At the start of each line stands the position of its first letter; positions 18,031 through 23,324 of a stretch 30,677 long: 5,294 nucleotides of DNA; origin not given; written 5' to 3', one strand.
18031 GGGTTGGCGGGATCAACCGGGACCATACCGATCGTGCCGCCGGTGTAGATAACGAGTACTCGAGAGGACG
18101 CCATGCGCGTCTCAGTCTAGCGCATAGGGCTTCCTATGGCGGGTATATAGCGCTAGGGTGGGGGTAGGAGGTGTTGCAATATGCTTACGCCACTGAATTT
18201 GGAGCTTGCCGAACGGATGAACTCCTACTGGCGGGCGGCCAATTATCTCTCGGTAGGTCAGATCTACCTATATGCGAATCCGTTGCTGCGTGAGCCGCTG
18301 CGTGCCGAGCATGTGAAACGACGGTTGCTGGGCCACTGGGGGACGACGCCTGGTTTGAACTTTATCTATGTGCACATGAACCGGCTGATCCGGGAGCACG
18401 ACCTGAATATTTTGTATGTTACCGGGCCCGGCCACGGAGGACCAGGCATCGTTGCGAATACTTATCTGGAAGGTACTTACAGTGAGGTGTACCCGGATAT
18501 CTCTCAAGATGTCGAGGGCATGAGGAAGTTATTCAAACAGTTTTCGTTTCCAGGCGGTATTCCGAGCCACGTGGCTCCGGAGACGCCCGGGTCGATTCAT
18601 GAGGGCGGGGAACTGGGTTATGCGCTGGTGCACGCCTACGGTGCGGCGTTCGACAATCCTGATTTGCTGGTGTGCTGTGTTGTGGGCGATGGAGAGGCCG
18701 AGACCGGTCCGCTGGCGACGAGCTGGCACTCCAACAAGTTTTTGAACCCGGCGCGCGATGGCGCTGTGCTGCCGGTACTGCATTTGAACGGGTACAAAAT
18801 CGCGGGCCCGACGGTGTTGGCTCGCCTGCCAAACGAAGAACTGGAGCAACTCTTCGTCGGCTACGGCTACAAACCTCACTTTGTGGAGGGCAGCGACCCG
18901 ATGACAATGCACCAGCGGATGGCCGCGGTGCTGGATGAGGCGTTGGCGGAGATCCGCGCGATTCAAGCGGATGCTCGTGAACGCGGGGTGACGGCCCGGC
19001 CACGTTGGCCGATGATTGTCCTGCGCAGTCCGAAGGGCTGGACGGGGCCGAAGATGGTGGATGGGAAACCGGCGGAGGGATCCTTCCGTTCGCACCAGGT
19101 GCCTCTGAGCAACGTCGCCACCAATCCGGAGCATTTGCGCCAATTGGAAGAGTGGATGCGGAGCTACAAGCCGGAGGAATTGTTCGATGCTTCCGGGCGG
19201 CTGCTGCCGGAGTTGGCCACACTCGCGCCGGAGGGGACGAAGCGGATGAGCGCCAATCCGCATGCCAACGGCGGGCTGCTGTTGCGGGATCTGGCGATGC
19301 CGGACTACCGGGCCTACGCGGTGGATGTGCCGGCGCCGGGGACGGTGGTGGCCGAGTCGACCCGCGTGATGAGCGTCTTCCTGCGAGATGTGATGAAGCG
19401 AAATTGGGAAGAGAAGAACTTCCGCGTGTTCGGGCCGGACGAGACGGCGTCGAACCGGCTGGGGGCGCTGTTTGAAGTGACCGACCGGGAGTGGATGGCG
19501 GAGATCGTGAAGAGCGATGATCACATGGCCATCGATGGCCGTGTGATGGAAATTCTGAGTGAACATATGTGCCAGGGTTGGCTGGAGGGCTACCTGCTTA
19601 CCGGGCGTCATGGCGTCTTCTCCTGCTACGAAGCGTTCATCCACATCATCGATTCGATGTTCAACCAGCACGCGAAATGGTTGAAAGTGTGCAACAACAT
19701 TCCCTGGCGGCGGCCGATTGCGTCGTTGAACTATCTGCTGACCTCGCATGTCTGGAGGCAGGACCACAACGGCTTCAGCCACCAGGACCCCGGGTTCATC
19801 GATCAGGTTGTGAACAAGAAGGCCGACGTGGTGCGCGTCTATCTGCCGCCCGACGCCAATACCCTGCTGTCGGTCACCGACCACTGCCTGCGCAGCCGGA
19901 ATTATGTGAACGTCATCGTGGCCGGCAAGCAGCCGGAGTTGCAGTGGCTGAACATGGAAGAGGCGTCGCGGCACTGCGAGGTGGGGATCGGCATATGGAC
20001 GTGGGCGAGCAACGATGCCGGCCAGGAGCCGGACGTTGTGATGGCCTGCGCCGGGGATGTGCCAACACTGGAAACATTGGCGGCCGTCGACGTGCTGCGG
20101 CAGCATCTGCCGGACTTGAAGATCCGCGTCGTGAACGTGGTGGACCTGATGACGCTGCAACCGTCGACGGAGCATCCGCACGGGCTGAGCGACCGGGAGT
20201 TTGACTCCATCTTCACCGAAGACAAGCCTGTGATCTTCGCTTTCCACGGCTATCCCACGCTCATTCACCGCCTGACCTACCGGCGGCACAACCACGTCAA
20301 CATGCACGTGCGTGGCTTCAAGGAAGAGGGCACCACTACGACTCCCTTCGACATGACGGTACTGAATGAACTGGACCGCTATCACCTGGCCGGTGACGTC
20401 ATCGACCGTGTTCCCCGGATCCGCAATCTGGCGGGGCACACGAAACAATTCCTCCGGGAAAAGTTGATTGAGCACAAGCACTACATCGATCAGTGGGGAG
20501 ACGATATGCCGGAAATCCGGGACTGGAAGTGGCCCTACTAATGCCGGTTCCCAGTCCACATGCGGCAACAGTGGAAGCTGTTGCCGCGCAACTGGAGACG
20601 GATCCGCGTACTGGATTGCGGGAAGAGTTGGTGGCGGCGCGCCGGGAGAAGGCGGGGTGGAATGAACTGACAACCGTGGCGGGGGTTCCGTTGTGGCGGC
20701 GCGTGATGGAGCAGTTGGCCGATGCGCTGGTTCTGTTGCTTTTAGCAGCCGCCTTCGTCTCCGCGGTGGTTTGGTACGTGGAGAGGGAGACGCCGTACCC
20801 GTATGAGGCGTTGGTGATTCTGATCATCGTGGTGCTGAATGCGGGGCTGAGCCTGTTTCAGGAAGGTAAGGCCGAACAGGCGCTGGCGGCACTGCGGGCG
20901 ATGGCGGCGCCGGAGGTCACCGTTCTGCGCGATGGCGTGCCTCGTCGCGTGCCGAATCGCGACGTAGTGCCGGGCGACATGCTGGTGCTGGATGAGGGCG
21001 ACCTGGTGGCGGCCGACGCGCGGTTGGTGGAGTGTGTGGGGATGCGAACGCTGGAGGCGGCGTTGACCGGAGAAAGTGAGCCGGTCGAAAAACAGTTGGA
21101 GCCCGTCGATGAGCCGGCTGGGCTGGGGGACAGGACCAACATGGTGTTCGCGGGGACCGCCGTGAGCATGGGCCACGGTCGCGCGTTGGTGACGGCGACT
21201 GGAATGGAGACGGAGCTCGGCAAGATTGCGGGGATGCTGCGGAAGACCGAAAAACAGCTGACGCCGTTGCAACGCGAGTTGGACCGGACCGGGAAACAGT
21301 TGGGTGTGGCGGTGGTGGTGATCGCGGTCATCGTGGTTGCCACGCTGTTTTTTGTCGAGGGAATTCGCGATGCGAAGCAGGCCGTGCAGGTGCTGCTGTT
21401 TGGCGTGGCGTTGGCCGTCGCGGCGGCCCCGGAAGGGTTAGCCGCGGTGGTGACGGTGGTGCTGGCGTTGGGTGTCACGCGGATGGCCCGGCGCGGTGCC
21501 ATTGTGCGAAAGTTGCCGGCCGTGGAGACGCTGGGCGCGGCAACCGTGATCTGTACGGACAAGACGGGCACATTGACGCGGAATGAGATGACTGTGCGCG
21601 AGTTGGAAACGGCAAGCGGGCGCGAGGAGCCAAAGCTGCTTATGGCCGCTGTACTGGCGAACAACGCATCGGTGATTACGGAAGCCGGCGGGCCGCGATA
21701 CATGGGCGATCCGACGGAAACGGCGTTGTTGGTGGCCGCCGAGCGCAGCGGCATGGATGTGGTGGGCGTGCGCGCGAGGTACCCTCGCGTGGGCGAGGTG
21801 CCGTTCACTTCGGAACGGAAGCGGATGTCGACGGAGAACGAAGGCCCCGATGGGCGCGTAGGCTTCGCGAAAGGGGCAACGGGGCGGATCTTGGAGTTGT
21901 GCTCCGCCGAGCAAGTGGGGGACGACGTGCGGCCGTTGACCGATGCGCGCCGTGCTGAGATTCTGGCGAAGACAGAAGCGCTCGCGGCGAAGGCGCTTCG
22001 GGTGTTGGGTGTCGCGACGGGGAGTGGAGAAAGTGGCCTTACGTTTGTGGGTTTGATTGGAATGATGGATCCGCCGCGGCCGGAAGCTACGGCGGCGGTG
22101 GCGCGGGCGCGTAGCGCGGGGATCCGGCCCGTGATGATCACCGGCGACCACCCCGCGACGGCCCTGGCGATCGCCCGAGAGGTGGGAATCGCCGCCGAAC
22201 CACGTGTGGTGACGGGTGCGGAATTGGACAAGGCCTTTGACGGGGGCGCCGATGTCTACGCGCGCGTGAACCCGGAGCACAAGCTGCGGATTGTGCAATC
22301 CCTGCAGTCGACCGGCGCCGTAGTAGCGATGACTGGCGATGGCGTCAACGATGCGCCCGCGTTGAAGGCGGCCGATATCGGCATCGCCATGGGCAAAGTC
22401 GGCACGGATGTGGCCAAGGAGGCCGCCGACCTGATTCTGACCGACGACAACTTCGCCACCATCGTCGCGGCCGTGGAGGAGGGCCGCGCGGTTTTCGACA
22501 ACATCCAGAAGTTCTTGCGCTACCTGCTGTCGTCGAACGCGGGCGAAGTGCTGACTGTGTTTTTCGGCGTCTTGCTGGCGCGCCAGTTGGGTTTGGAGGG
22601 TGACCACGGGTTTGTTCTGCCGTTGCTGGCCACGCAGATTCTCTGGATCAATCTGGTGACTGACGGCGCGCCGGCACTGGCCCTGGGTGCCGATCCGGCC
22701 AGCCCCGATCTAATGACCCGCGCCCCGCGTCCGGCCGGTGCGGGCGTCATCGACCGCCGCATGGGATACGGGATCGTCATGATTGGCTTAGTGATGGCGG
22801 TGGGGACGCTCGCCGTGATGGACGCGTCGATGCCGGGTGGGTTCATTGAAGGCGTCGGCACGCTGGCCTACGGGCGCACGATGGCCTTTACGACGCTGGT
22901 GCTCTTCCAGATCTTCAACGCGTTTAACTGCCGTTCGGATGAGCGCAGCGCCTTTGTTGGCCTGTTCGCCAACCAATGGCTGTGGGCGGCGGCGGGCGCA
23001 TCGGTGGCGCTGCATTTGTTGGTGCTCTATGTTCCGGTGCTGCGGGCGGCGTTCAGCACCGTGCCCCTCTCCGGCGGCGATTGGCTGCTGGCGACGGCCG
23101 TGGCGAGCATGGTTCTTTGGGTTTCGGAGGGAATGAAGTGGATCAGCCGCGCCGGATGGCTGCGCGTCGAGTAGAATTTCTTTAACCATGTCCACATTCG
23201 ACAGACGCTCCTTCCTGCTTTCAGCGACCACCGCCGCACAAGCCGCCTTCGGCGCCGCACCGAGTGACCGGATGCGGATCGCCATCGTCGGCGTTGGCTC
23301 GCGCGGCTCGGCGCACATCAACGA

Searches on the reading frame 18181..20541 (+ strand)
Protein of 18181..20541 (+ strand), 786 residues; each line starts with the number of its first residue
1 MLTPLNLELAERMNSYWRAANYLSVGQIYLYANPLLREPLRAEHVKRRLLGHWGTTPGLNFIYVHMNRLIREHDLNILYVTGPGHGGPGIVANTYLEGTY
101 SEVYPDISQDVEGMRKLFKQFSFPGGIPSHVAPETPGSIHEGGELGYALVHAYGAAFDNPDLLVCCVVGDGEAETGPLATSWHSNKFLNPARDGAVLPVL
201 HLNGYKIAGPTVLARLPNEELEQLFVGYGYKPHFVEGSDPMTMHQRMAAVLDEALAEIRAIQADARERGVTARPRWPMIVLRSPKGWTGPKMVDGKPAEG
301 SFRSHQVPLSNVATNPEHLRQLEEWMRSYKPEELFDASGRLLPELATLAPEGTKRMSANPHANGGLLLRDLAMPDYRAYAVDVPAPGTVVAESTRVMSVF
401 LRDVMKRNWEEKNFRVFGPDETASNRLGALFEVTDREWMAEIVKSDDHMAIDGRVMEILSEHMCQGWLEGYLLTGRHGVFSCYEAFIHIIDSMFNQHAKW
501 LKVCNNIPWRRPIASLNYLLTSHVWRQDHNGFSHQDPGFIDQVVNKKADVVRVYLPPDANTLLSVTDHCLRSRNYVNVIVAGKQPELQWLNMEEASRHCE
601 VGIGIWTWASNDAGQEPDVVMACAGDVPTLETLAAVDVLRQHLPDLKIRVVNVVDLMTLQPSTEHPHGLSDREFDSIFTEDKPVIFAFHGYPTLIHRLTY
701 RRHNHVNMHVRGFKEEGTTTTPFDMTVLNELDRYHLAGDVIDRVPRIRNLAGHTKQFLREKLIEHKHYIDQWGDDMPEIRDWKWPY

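Call 4: search_protein_families(library=pfam, proteins=[window:18181-20541:+], max_evalue=0.01)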
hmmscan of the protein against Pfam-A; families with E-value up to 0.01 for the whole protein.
window:18181-20541:+ (786 aa): 3 families
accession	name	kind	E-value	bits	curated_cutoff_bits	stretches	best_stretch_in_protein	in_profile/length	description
PF09364.15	XFP_N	-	5.4e-182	605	23.7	1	10-366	7-363/364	XFP N-terminal domain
PF09363.15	XFP_C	-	1.5e-98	328.6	23.4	1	583-784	1-202/202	XFP C-terminal domain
PF03894.20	XFP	-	4.2e-90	300.7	22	1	396-572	2-177/177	D-xylulose 5-phosphate/D-fructose 6-phosphate phosphoketolase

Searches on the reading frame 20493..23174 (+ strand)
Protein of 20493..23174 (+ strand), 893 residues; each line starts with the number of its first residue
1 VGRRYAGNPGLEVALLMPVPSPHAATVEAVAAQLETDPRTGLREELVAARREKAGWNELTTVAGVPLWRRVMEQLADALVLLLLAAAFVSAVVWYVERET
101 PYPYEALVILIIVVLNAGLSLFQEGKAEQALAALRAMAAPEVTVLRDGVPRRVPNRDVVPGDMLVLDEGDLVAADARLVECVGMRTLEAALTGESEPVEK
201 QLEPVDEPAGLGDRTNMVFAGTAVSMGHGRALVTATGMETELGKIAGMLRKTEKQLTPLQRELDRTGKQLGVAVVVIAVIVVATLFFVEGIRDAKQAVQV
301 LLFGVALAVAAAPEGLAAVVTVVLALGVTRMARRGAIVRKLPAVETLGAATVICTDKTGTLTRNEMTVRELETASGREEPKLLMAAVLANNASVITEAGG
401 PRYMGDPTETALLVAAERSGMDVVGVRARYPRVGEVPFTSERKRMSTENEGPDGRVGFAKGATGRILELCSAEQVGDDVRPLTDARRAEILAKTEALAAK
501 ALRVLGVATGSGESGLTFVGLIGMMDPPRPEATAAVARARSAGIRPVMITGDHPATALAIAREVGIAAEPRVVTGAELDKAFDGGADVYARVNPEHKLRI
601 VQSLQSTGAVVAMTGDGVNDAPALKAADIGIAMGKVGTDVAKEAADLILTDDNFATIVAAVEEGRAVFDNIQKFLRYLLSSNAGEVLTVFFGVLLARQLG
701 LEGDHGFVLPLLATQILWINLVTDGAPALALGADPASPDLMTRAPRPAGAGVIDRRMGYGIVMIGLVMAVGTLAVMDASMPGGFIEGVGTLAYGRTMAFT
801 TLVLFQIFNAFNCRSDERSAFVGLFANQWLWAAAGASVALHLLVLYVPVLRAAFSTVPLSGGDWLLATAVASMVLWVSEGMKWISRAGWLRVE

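Call 4: search_protein_families(library=pfam, proteins=[window:20493-23174:+], max_evalue=0.01)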
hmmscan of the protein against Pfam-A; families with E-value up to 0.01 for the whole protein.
window:20493-23174:+ (893 aa): 7 families
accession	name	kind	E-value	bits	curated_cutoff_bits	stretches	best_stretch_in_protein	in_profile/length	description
PF00689.26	Cation_ATPase_C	-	3.2e-54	183.8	27.3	1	709-884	2-175/175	Cation transporting ATPase, C-terminus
PF00122.25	E1-E2_ATPase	-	8.8e-50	169.2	28.1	1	137-334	2-181/181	E1-E2 ATPase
PF00702.32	Hydrolase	-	4.4e-22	79.8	26.4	1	352-628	3-191/191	haloacid dehalogenase-like hydrolase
PF13246.12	Cation_ATPase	-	4.8e-19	68.6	21.7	1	388-471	2-89/91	Cation transport ATPase (P-type)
PF00690.31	Cation_ATPase_N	-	1.7e-17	63.2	20.4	1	23-90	2-69/69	Cation transporter/ATPase, N-terminus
PF12710.13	HAD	-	8.7e-07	30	27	1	529-625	87-189/189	haloacid dehalogenase-like hydrolase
PF08282.18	Hydrolase_3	-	1.2e-05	25.6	20.9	1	600-655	195-249/255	haloacid dehalogenase-like hydrolase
